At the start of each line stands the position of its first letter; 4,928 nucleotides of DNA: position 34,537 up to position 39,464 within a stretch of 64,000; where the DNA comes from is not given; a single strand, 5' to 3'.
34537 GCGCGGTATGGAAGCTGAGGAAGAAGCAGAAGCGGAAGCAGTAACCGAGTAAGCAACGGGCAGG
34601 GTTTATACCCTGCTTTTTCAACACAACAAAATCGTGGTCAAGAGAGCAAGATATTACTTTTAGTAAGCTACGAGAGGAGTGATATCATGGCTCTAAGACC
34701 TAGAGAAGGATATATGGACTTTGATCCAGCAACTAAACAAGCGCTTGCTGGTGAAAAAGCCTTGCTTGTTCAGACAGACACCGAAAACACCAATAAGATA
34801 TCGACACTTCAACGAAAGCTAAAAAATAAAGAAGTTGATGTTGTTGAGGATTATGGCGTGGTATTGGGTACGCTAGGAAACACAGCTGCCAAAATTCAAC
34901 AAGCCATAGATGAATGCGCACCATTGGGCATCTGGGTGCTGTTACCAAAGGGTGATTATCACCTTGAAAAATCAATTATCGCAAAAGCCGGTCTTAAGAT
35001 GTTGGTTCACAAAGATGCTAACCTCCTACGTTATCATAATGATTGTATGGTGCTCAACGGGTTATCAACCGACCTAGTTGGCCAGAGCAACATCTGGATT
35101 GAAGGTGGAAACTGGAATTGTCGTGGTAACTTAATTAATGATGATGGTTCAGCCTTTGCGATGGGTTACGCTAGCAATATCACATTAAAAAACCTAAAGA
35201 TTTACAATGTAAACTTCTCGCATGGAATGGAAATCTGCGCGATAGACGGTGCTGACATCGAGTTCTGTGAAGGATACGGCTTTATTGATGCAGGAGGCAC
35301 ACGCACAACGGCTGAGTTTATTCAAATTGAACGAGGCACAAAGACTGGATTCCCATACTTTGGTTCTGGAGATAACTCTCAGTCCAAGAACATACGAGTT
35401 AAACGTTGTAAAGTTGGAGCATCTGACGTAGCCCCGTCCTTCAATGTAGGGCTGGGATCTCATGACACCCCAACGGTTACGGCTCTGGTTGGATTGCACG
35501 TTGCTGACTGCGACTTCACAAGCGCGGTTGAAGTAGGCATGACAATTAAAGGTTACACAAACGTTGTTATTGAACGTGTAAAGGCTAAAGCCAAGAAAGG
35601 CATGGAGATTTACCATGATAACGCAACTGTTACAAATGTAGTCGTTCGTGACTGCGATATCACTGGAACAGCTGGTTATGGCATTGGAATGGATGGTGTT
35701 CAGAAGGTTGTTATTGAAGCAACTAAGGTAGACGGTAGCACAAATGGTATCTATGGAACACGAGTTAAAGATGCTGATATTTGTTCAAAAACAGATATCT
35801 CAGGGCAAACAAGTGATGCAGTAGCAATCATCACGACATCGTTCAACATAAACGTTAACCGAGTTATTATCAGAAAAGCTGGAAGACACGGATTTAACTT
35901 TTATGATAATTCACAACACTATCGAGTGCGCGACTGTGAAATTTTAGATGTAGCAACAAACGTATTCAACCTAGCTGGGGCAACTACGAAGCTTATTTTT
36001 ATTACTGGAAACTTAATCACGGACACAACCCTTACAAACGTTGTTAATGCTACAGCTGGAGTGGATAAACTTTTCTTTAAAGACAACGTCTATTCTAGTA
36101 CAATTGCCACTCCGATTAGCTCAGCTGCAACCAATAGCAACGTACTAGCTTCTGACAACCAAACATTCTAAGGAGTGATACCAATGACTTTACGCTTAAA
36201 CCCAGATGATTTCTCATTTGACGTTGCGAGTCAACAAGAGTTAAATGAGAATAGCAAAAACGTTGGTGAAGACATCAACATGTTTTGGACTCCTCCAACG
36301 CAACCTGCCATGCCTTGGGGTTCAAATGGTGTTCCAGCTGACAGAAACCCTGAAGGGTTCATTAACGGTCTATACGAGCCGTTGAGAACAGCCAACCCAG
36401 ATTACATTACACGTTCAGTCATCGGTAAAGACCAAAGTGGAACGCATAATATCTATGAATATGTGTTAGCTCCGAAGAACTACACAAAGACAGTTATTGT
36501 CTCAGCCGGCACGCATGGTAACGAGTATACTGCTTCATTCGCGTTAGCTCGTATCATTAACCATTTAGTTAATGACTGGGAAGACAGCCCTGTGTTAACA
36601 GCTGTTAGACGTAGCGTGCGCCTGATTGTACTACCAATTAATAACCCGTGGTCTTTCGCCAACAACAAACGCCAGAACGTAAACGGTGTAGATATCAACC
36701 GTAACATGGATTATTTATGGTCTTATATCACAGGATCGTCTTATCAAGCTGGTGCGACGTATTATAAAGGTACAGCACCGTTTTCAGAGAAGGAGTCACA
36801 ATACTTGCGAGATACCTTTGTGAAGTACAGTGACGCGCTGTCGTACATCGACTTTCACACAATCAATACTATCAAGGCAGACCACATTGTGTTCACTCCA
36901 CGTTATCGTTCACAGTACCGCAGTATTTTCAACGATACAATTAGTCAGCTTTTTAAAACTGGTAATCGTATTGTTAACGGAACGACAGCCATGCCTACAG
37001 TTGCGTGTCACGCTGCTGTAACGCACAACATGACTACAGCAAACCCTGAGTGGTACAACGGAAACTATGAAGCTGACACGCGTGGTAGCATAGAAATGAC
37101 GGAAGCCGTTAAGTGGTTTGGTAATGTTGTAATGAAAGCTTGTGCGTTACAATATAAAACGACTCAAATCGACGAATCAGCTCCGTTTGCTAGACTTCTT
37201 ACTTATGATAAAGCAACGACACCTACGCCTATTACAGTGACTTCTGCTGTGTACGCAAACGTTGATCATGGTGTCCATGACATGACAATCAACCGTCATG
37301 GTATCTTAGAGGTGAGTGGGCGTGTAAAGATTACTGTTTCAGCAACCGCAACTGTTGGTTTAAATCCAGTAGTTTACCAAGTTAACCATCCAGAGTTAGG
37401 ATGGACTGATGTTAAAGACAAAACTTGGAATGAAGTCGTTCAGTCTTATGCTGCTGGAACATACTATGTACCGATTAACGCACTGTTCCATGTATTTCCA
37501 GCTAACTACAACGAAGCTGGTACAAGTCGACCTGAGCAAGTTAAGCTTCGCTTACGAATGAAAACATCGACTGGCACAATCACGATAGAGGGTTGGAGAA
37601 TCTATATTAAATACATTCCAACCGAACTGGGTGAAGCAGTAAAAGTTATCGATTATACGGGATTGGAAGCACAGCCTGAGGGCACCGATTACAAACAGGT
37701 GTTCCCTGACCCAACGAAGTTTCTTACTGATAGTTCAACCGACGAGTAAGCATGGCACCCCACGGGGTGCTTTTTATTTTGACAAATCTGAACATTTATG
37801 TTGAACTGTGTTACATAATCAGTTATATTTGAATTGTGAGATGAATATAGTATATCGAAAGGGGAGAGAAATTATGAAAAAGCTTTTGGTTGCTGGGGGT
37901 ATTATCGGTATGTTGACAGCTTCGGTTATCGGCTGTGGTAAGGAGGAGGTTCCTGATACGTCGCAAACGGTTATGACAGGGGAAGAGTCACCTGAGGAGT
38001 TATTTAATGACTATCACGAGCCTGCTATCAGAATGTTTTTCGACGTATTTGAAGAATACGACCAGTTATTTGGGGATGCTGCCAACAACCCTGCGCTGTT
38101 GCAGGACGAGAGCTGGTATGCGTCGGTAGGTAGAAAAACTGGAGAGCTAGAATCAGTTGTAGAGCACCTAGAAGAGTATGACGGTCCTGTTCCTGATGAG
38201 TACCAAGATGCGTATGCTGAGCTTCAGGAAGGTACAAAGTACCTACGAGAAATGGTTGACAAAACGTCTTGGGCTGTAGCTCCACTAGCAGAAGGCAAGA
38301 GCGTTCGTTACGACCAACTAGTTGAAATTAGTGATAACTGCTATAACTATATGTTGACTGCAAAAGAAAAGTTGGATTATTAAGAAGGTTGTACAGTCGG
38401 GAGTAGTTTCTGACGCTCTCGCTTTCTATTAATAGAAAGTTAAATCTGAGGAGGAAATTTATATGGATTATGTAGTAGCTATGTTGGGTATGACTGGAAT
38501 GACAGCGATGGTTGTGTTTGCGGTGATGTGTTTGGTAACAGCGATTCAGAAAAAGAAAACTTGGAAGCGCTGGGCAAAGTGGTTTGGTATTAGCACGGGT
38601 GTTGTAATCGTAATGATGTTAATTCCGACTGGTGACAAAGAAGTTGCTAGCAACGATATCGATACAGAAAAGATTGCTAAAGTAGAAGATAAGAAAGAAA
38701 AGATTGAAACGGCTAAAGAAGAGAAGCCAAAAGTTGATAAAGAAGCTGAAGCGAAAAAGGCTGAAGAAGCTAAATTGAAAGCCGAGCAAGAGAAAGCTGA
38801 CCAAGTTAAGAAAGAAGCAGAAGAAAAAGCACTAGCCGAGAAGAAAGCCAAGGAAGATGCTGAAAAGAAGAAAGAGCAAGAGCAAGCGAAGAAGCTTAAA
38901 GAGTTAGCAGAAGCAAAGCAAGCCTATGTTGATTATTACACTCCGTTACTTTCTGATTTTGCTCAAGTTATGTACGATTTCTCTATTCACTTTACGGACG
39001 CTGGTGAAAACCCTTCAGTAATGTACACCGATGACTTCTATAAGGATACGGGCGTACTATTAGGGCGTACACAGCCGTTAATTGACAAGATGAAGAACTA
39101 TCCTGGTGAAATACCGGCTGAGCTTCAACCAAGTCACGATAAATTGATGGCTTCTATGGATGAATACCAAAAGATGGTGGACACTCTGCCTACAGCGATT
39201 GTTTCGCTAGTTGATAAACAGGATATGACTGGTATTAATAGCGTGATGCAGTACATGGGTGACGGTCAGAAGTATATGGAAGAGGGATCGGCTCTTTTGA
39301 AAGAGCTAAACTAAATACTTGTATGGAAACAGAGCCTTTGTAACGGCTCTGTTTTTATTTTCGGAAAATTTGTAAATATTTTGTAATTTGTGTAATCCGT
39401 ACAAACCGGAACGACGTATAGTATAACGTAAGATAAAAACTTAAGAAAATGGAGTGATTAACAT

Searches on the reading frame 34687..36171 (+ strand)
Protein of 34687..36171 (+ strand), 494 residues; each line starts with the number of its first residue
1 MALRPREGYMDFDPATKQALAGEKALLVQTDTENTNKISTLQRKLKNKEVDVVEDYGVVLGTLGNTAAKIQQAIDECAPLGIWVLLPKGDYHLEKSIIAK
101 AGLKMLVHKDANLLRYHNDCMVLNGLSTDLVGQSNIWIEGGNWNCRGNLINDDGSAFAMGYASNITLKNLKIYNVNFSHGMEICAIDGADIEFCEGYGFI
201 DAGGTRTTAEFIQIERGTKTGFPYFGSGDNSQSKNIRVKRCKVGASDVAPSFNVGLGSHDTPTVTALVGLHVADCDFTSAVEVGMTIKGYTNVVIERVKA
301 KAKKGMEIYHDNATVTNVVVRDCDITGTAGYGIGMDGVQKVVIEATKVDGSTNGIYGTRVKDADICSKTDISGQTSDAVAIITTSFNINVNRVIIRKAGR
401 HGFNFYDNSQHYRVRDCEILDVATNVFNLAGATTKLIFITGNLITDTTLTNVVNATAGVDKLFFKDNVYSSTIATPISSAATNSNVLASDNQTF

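Call 28: search_protein_families(library=phrogs, proteins=[window:34687-36171:+], max_evalue=0.00001)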
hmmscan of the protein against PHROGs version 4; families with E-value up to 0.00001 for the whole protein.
window:34687-36171:+ (494 aa): 1 family
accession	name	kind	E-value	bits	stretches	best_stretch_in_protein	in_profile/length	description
phrog_2234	-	tail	4.1e-110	370.6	1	16-490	148-666/757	tail spike protein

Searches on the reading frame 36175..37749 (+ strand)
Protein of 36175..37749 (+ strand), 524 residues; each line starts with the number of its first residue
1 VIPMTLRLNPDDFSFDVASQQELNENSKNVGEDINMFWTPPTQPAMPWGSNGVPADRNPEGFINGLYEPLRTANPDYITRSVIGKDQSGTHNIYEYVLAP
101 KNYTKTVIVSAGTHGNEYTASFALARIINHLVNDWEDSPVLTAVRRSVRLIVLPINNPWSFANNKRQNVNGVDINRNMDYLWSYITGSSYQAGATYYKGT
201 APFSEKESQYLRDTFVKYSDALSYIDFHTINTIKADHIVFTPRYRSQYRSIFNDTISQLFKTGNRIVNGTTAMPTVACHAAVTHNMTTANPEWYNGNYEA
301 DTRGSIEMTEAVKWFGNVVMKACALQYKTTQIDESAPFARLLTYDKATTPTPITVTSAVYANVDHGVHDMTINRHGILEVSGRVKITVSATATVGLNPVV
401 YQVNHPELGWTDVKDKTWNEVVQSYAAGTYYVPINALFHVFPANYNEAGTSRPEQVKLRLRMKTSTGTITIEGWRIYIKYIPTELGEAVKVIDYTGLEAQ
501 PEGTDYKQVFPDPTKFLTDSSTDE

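Call 28: search_protein_families(library=phrogs, proteins=[window:36175-37749:+], max_evalue=0.00001)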
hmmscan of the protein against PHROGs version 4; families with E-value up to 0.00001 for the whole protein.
window:36175-37749:+ (524 aa): 1 family
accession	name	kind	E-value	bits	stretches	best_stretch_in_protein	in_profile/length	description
phrog_4722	-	other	5.1e-190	633.9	1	16-521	113-615/622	zinc carboxypeptidase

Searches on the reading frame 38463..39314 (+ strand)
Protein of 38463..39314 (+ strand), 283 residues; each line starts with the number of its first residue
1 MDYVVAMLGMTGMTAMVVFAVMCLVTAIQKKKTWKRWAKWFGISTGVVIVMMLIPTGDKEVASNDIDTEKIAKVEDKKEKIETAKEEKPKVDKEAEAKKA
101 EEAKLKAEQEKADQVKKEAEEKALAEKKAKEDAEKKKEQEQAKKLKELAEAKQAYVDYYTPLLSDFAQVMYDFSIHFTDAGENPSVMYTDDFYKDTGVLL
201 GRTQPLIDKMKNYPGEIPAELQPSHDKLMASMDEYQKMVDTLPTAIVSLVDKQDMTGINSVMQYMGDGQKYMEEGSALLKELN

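Call 83: search_protein_families(library=pfam, proteins=[window:38463-39314:+], max_evalue=0.0001)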
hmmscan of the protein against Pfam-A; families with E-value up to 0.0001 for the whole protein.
window:38463-39314:+ (283 aa): 1 family
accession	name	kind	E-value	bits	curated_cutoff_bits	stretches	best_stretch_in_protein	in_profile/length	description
PF05262.16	Borrelia_P83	-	1.8e-05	23.8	33.6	1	67-154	259-336/489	Borrelia P83/100 protein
